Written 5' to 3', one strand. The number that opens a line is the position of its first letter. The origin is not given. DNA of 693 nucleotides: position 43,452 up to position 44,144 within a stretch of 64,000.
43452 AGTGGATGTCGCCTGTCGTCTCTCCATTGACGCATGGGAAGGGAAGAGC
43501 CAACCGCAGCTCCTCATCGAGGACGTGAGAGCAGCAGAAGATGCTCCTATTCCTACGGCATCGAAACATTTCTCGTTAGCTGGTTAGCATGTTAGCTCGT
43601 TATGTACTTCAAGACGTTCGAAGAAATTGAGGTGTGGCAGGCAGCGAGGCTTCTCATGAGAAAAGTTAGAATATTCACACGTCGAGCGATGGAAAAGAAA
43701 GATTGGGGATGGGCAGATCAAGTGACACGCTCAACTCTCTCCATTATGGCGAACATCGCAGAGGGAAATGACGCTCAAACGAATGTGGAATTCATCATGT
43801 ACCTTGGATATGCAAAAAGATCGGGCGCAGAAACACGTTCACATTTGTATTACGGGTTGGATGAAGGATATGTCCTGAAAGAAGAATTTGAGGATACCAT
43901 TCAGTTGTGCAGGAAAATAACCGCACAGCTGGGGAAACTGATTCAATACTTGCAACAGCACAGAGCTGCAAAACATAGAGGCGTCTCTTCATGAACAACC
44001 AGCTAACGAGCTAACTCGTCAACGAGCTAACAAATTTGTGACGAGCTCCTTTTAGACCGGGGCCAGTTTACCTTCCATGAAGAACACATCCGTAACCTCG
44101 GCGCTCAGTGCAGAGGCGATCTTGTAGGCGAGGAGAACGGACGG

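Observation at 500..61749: Interlinked family of fold-back repeats whose arms are tandem 7-8 nt words, filling most intergenic gaps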

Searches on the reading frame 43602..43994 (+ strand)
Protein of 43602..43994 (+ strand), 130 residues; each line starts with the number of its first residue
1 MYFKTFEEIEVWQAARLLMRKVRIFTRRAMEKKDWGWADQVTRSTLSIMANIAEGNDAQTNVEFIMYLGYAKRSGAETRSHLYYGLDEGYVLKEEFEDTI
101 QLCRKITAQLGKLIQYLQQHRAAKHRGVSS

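Call 26: search_protein_families(library=pfam, max_evalue=0.01, proteins=[window:43602-43994:+])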
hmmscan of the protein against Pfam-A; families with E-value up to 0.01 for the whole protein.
window:43602-43994:+ (130 aa): 1 family
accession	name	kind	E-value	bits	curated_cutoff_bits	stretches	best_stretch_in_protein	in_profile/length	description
PF05635.17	23S_rRNA_IVP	-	2.5e-24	86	33.8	1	7-111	1-105/106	23S rRNA-intervening sequence protein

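Call 33: find_homologous_proteins(query=window:43602-43994:+, max_evalue=0.00001)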
Query window:43602-43994:+ (130 aa): 137 proteins with E <= 0.00001 among 145 candidates; the best 120 are listed.
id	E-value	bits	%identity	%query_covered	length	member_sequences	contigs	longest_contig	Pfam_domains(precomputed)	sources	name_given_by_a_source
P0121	1.4e-80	285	100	100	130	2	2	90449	PF05635.18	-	-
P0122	1.1e-54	201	71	98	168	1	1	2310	PF05635.18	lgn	-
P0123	2.4e-48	181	68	92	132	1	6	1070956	PF05635.18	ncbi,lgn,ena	-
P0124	3.3e-46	174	63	100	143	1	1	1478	PF05635.18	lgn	-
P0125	7.9e-46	173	62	93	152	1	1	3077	PF05635.18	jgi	-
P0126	1.0e-45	172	62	100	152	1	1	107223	PF05635.18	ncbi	ncbi:MAG: four helix bundle protein [Candidatus Peregrinibacteria bacterium]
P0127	1.4e-45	172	67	92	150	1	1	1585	PF05635.18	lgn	-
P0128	1.5e-45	172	67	92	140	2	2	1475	PF05635.18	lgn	-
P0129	3.2e-45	171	65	92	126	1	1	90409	PF05635.18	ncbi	ncbi:MAG: four helix bundle protein [Candidatus Peregrinibacteria bacterium]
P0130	9.7e-45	169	61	98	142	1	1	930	PF05635.18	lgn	-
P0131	1.0e-44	169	65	92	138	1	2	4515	PF05635.18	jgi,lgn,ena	-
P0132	1.9e-44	168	66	92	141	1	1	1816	PF05635.18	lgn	-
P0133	2.4e-44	168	62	98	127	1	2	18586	PF05635.18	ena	-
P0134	4.8e-44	167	62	92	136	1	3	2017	PF05635.18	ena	-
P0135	6.6e-44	167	67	92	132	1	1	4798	PF05635.18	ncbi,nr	ncbi:four helix bundle protein, partial [Candidatus Peregrinibacteria bacterium]|nr:four helix bundl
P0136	1.2e-43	166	62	92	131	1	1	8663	PF05635.18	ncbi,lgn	-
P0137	3.6e-43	164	59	100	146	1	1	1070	PF05635.18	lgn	-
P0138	5.5e-43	164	62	95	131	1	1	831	PF05635.18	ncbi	-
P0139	6.5e-43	163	65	91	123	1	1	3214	PF05635.18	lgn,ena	-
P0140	7.3e-43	163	61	92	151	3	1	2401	PF05635.18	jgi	jgi:four helix bundle protein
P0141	3.8e-41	158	59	100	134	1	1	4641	PF05635.18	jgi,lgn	-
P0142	5.3e-41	157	57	98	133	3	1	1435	PF05635.18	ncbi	-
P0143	1.7e-40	156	57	100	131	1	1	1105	PF05635.18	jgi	jgi:four helix bundle protein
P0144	8.1e-40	153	61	91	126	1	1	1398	PF05635.18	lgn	-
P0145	8.7e-40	153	62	89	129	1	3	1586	PF05635.18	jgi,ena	-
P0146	1.2e-39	153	56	99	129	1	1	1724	PF05635.18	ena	-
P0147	3.5e-39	151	64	81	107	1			PF05635.18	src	-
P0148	4.0e-39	151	62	91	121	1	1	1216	PF05635.18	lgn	-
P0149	4.4e-39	151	60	95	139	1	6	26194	PF05635.18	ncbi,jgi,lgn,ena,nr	ncbi:four helix bundle protein [Candidatus Peribacteria bacterium]|nr:four helix bundle protein [Can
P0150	6.7e-39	150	56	93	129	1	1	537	PF05635.18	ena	-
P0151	3.1e-38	148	59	93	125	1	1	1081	PF05635.18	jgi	jgi:four helix bundle protein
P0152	3.9e-38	148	65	81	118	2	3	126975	PF05635.18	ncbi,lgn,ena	-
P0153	1.1e-37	147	56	95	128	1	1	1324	PF05635.18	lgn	-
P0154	1.3e-37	146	60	93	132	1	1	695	PF05635.18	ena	-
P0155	1.5e-37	146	57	98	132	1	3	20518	PF05635.18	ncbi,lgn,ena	-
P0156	1.2e-36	143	53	98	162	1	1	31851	PF05635.18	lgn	-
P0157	1.6e-36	143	56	92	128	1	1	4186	PF05635.18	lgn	-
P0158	2.6e-36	142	57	91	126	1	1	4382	PF05635.18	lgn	-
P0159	1.1e-34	137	54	93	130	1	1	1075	PF05635.18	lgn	-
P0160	2.5e-34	136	53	92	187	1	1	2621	PF05635.18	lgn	-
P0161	4.3e-33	132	54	93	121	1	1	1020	PF05635.18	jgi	jgi:four helix bundle protein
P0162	4.4e-33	132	52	93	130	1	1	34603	PF05635.18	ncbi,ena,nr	ncbi:MAG: four helix bundle protein [bacterium]|nr:four helix bundle protein [bacterium]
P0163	9.4e-33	131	53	93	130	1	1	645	PF05635.18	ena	-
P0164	1.0e-32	131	49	89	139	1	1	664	PF05635.18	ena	-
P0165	5.6e-32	128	53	91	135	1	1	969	PF05635.18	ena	-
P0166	1.4e-31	127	56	89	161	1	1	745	PF05635.18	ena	-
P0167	2.2e-31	126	57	78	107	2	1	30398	PF05635.18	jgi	jgi:four helix bundle protein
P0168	2.0e-30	123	53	89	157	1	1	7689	PF05635.18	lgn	-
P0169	2.1e-29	120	49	89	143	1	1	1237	PF05635.18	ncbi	-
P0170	2.2e-29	120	53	89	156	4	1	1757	PF05635.18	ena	-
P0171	1.7e-28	117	50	90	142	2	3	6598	PF05635.18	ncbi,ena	-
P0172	1.8e-28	117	65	68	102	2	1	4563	PF05635.18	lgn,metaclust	metaclust:\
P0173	4.0e-28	116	50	89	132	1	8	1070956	PF05635.18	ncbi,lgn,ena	-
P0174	1.1e-25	108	42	100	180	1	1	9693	PF05635.18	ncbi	-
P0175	2.5e-25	107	46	89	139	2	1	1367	PF05635.18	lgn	-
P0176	5.3e-25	106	46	95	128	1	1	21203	PF05635.18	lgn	-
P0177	6.3e-25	105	48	89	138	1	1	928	PF05635.18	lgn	-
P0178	7.6e-25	105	65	62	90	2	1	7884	PF05635.18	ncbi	-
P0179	3.2e-24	103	46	85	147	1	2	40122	PF05635.18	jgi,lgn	-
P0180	3.8e-24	103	69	55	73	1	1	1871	PF05635.18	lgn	-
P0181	4.9e-24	102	43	96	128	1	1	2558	PF05635.18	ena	-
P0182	7.2e-24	102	45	95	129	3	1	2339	PF05635.18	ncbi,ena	-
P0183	2.5e-23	100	45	93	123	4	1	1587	PF05635.18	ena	-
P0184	2.7e-23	100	45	95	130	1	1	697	PF05635.18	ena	-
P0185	2.9e-23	100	45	95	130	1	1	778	PF05635.18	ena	-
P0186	3.1e-23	100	41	98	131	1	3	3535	PF05635.18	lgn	-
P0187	4.1e-23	100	47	90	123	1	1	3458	PF05635.18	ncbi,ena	-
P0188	4.3e-23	99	39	98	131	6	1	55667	PF05635.18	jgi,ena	-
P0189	4.6e-23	99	47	90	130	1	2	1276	PF05635.18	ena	-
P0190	8.3e-23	99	46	90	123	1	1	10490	PF05635.18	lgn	-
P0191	1.4e-21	95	42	96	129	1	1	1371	PF05635.18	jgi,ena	-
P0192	2.9e-21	94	45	89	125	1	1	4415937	PF05635.18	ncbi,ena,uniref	ncbi:four helix bundle protein [Rubrivirga sp.]|uniref:four helix bundle protein n=1 Tax=Rubrivirga 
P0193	3.6e-21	93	41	89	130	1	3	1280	PF05635.18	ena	-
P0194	5.3e-21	93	42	91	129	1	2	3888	PF05635.18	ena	-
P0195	1.1e-20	92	43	90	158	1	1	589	PF05635.18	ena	-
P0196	1.5e-20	91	40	95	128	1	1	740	PF05635.18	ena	-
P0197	2.3e-20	91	44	94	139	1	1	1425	PF05635.18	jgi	jgi:four helix bundle protein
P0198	2.6e-20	90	40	93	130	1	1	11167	PF05635.18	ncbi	ncbi:MAG: four helix bundle protein [Rhodothermales bacterium]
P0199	3.4e-20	90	42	95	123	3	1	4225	PF05635.18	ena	-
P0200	4.7e-20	90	42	89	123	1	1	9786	PF05635.18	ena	-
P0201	6.7e-20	89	44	91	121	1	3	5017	PF05635.18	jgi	-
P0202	7.7e-20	89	40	93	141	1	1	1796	PF05635.18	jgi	jgi:four helix bundle protein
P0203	7.9e-20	89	43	89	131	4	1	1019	PF05635.18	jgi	jgi:four helix bundle protein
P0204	8.1e-20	89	43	88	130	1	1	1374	PF05635.18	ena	-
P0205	8.5e-20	89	44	90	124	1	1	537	PF05635.18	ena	-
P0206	1.9e-19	88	41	92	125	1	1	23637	PF05635.18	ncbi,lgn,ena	ncbi:MAG: four helix bundle protein [Bacteroidota bacterium]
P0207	1.9e-19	88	45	89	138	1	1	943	PF05635.18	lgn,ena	-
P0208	2.7e-19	87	41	91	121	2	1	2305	PF05635.18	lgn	-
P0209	2.9e-19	87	39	96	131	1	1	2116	PF05635.18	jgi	jgi:four helix bundle protein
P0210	3.1e-19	87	40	93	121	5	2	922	PF05635.18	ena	-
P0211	3.8e-19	87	44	87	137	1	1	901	PF05635.18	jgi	jgi:four helix bundle protein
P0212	6.3e-19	86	38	93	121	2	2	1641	PF05635.18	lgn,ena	-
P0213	7.4e-19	86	42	97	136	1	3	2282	PF05635.18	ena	-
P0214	9.2e-19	85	41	87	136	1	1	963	PF05635.18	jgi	jgi:four helix bundle protein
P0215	2.3e-18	84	42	88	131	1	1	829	PF05635.18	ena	-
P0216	3.6e-18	84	41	97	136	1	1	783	PF05635.18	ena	-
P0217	3.8e-18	83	41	89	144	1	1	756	PF05635.18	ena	-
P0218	4.1e-18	83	50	71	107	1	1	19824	PF05635.18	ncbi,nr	ncbi:four helix bundle protein [candidate division KSB1 bacterium]|nr:four helix bundle protein [can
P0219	4.3e-18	83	49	74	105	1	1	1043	PF05635.18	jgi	jgi:four helix bundle protein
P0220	5.4e-18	83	44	90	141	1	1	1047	PF05635.18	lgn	-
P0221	5.4e-18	83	52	63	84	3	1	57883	PF05635.18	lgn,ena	-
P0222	1.1e-17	82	44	90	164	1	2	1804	PF05635.18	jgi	-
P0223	1.1e-17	82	38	96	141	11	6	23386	PF05635.18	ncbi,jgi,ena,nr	ncbi:MAG TPA: four helix bundle protein [Anaerolineae bacterium]|nr:four helix bundle protein [Anaer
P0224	1.1e-17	82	39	90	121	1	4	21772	PF05635.18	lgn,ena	-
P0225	1.2e-17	82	38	96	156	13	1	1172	PF05635.18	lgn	-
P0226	1.9e-17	81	41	89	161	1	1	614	PF05635.18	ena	-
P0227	2.1e-17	81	42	87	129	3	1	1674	PF05635.18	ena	-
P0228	2.6e-17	81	41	89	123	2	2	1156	PF05635.18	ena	-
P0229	3.1e-17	81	43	88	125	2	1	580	PF05635.18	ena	-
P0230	6.0e-17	80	42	91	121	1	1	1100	PF05635.18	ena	-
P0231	7.2e-17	79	41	89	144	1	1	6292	PF05635.18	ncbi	-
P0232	7.6e-17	79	41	90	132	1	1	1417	PF05635.18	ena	-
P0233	1.0e-16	79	41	96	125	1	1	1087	PF05635.18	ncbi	-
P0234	1.1e-16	79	57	54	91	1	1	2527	PF05635.18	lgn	-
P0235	1.8e-16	78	37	96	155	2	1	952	PF22296.3,PF05635.18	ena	-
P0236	2.7e-16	78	42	89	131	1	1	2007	PF05635.18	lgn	-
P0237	4.5e-16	77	40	95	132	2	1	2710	PF05635.18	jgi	jgi:four helix bundle protein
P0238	4.7e-16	77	39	90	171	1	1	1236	PF05635.18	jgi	-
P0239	5.1e-16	77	37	94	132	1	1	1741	PF05635.18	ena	-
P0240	6.3e-16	76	42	97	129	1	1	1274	PF05635.18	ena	-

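Call 35: find_related_loci(query=A1, collection=metagenome_contigs, flank=2500)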
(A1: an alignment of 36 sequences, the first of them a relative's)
Query A1 (130 aa) in metagenome_contigs; peptide patterns used: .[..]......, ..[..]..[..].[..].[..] (x = any residue, [..] = any of these).
599 stretches matched a pattern (row limit reached: there are more); 523 encode a relative of the query (tblastn E <= 1e-3); the best 80 are kept; 80 distinct loci.
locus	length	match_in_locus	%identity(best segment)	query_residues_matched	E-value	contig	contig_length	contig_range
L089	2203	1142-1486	45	4-118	1e-31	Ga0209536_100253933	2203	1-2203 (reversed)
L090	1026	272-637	44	1-122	6e-31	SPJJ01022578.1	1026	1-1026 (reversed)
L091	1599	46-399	45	1-118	2e-30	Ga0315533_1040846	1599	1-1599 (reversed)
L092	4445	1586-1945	43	6-125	4e-30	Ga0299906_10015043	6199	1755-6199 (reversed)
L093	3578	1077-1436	43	1-120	2e-29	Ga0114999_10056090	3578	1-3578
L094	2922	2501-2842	46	6-119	2e-29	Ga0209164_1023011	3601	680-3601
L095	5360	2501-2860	45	6-125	1e-29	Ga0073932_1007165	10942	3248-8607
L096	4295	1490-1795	53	4-105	3e-29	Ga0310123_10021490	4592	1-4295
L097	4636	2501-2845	43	6-120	3e-29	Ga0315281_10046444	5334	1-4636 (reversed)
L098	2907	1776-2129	45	6-125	7e-29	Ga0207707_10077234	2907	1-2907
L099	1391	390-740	43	1-117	5e-29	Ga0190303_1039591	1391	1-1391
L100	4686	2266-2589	48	6-113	7e-29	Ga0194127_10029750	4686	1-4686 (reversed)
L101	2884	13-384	44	1-124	7e-29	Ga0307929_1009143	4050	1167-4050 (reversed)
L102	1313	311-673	43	1-121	4e-29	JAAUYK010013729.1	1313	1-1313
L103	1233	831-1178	41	6-121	9e-29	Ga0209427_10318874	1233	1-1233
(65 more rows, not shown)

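Call 42: search_protein_families(library=ncbifam, proteins=[window:43602-43994:+])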
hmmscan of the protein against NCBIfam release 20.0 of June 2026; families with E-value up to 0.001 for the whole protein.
window:43602-43994:+ (130 aa): 3 families
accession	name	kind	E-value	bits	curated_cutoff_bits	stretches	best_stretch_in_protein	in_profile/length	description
TIGR02436.1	TIGR02436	subfamily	7e-25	87.4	24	1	11-118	1-109/109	four helix bundle protein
NF008912.0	PRK12275.1-6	subfamily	6.1e-23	81.1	124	1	5-120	2-114/117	hypothetical protein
NF008911.0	PRK12275.1-2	subfamily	9.2e-15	55.2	137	1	4-119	2-117/118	hypothetical protein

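Call 48: find_encoding_contigs(protein=P0121, flank=10000, max_places=4)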
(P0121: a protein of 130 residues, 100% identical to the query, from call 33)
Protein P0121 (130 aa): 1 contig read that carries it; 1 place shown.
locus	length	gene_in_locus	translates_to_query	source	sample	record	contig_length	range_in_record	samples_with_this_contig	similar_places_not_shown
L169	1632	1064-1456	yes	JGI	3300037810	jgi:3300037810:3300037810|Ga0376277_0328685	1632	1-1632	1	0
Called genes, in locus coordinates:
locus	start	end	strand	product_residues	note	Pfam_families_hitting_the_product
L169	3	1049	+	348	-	?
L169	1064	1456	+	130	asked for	PF05635:23S_rRNA_IVP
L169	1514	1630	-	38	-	?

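Call 49: find_encoding_contigs(protein=P0123, flank=10000, max_places=3)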
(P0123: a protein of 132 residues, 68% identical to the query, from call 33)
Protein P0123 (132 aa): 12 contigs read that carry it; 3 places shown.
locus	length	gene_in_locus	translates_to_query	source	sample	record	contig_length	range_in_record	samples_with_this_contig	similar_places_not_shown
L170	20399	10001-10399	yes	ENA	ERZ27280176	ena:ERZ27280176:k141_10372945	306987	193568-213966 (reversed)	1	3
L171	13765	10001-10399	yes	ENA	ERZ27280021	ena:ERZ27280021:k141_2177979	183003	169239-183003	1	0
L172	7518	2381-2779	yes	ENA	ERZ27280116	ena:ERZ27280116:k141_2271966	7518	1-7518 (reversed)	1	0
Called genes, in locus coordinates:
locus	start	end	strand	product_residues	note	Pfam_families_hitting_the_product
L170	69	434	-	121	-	PF04956:TrbC, PF18895:T4SS_pilin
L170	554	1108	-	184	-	-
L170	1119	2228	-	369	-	PF00814:TsaD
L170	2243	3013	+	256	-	PF01790:LGT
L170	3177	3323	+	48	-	-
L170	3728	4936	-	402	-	PF08245:Mur_ligase_M, PF02875:Mur_ligase_C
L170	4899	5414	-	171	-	PF01687:Flavokinase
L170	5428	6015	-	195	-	-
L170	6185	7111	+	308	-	PF02739:5_3_exonuc_N, PF01367:5_3_exonuc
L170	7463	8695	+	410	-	PF02491:SHS2_FTSA, PF06277:EutA (weak), PF06723:MreB_Mbl, PF11104:PilM_2 (weak), PF14450:FtsA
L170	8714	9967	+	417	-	PF00091:Tubulin, PF12327:FtsZ_C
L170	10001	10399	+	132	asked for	PF05635:23S_rRNA_IVP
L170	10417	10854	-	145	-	PF00692:dUTPase, PF22769:DCD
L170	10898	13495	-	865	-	-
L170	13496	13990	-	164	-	-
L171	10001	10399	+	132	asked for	PF05635:23S_rRNA_IVP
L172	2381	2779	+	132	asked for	PF05635:23S_rRNA_IVP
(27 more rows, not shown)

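Call 72: search_dna_similar(query=window:43602-43994:+, collection=plasmids, mode=protein, max_evalue=1e-8, max_rows=25)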
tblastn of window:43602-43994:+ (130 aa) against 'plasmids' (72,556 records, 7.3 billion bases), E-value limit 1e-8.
Records with a match: 5; places in all: 5; records where one place covers at least 80% of the query: 5.
Best place of each record, by identity: <60% 5.
By first word of the organism name: Riemerella 4; Nostoc 1.
By predicted mobility (MOB-suite, as given by PLSDB): non-mobilizable 5.
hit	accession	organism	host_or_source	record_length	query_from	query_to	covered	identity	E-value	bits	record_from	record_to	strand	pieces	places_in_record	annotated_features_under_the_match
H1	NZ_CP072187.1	Riemerella anatipestifer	goose,Epidemic materials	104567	4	120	90%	37.2%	3e-15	78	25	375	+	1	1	none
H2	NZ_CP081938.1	Riemerella anatipestifer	goose,Epidemic materials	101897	4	118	88%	37.8%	6e-14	74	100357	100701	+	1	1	four helix bundle protein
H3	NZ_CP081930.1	Riemerella anatipestifer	duck,Epidemic materials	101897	4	118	88%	37.8%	6e-14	74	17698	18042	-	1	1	four helix bundle protein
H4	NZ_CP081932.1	Riemerella anatipestifer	goose,Epidemic materials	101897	4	118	88%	37.8%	6e-14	74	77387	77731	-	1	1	four helix bundle protein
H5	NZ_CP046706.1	Nostoc sp. ATCC 53789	-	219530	4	119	89%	30.2%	2e-11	66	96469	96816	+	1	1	four helix bundle protein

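Call 73: get_annotated_region(hit=H5, flank=1500)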
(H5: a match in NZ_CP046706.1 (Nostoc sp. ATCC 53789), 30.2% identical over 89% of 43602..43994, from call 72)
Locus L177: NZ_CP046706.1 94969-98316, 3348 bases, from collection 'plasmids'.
description: Nostoc sp. ATCC 53789 plasmid pNsp_c, complete sequence
organism: Nostoc sp. ATCC 53789 (NCBI taxid 76335)
taxonomy: Bacteria; Cyanobacteriota; Cyanophyceae; Nostocales; Nostocaceae; Nostoc; Nostoc sp. ATCC 53789
host: -; source: -; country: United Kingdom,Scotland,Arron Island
typing (MOB-suite, as given by PLSDB): non-mobilizable; replicon rep_cluster_317; mating-pair formation MPF_T
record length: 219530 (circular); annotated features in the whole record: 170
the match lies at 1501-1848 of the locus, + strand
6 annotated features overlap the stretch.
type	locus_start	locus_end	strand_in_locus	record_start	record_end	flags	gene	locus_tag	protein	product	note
CDS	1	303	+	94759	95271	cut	-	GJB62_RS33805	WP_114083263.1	hypothetical protein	-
CDS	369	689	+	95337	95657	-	-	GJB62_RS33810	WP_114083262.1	hypothetical protein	-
CDS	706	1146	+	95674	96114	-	-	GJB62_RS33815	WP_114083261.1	hypothetical protein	-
CDS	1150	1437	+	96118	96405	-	-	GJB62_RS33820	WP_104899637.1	hypothetical protein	-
CDS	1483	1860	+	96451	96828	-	-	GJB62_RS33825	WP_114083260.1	four helix bundle protein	-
CDS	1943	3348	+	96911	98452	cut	-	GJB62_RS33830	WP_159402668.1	hypothetical protein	-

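Call 74: get_annotated_region(hit=H2, flank=1200)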
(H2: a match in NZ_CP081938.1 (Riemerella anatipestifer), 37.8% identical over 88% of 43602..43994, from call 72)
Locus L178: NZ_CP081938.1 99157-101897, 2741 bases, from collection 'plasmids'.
description: Riemerella anatipestifer strain 20190609E1-1 plasmid unnamed, complete sequence
organism: Riemerella anatipestifer (NCBI taxid 34085)
taxonomy: Bacteria; Bacteroidota; Flavobacteriia; Flavobacteriales; Weeksellaceae; Riemerella; Riemerella anatipestifer
host: -; source: goose,Epidemic materials; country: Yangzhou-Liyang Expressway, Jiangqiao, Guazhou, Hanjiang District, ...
typing (MOB-suite, as given by PLSDB): non-mobilizable
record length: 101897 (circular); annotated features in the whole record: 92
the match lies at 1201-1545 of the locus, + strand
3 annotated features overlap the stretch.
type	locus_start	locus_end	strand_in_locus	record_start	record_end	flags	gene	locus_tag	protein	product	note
CDS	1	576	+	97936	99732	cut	lepA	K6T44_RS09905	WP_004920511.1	translation elongation factor 4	-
CDS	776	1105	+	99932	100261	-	-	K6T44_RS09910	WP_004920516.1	iron-sulfur cluster assembly accessory protein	-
CDS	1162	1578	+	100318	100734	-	-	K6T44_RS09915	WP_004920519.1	four helix bundle protein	-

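Call 82: search_solved_structures(query=A1, max_evalue=0.01)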
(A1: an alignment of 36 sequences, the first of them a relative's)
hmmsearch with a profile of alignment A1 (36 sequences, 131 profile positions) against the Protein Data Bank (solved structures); distinct sequences matched with E-value up to 0.01: 3.
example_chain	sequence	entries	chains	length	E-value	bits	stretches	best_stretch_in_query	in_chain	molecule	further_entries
2gsc_A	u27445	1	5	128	4.2e-18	68.7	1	6-120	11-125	Putative uncharacterized protein XCC0516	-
2rld_A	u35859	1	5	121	5.1e-14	55.4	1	20-119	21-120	Uncharacterized protein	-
7mcd_A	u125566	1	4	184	0.00026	24.1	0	69-126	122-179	AI-designed TIM-barrel F15C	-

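Call 92: find_related_loci(query=A1, collection=viral_contigs, flank=1500)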
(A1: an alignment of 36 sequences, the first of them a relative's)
Query A1 (130 aa) in viral_contigs; peptide patterns used: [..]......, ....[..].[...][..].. (x = any residue, [..] = any of these).
61 stretches matched a pattern, but none encodes a relative of the query by tblastn (E <= 1e-3).

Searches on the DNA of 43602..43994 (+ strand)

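Call 77: search_rna_families(sources=[L102, L095, L127, L141, L093, L128, L162, L137, L094, L177, L178, L142, L100, L120, L118, L154, L133, L108], threshold=evalue, max_evalue=0.1)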
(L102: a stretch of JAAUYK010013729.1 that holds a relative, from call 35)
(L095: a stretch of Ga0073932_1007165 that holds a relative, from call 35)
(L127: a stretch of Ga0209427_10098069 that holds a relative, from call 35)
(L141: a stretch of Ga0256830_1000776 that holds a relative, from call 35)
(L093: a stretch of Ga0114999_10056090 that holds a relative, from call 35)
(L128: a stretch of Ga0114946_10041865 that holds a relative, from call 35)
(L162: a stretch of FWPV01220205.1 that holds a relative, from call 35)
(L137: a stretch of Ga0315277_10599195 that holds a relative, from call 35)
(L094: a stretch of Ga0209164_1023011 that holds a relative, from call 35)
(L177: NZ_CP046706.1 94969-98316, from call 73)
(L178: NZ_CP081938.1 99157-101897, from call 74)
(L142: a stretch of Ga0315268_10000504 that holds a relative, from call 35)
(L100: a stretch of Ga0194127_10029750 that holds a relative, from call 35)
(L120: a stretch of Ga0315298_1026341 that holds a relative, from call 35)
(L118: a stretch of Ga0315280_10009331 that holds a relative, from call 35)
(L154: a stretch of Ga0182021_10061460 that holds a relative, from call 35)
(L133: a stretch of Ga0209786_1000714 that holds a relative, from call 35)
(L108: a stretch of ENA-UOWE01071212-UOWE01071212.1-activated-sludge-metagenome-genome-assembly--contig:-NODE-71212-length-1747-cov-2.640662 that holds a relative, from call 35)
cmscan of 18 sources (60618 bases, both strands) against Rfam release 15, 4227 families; matches with E-value up to 0.1: 0.
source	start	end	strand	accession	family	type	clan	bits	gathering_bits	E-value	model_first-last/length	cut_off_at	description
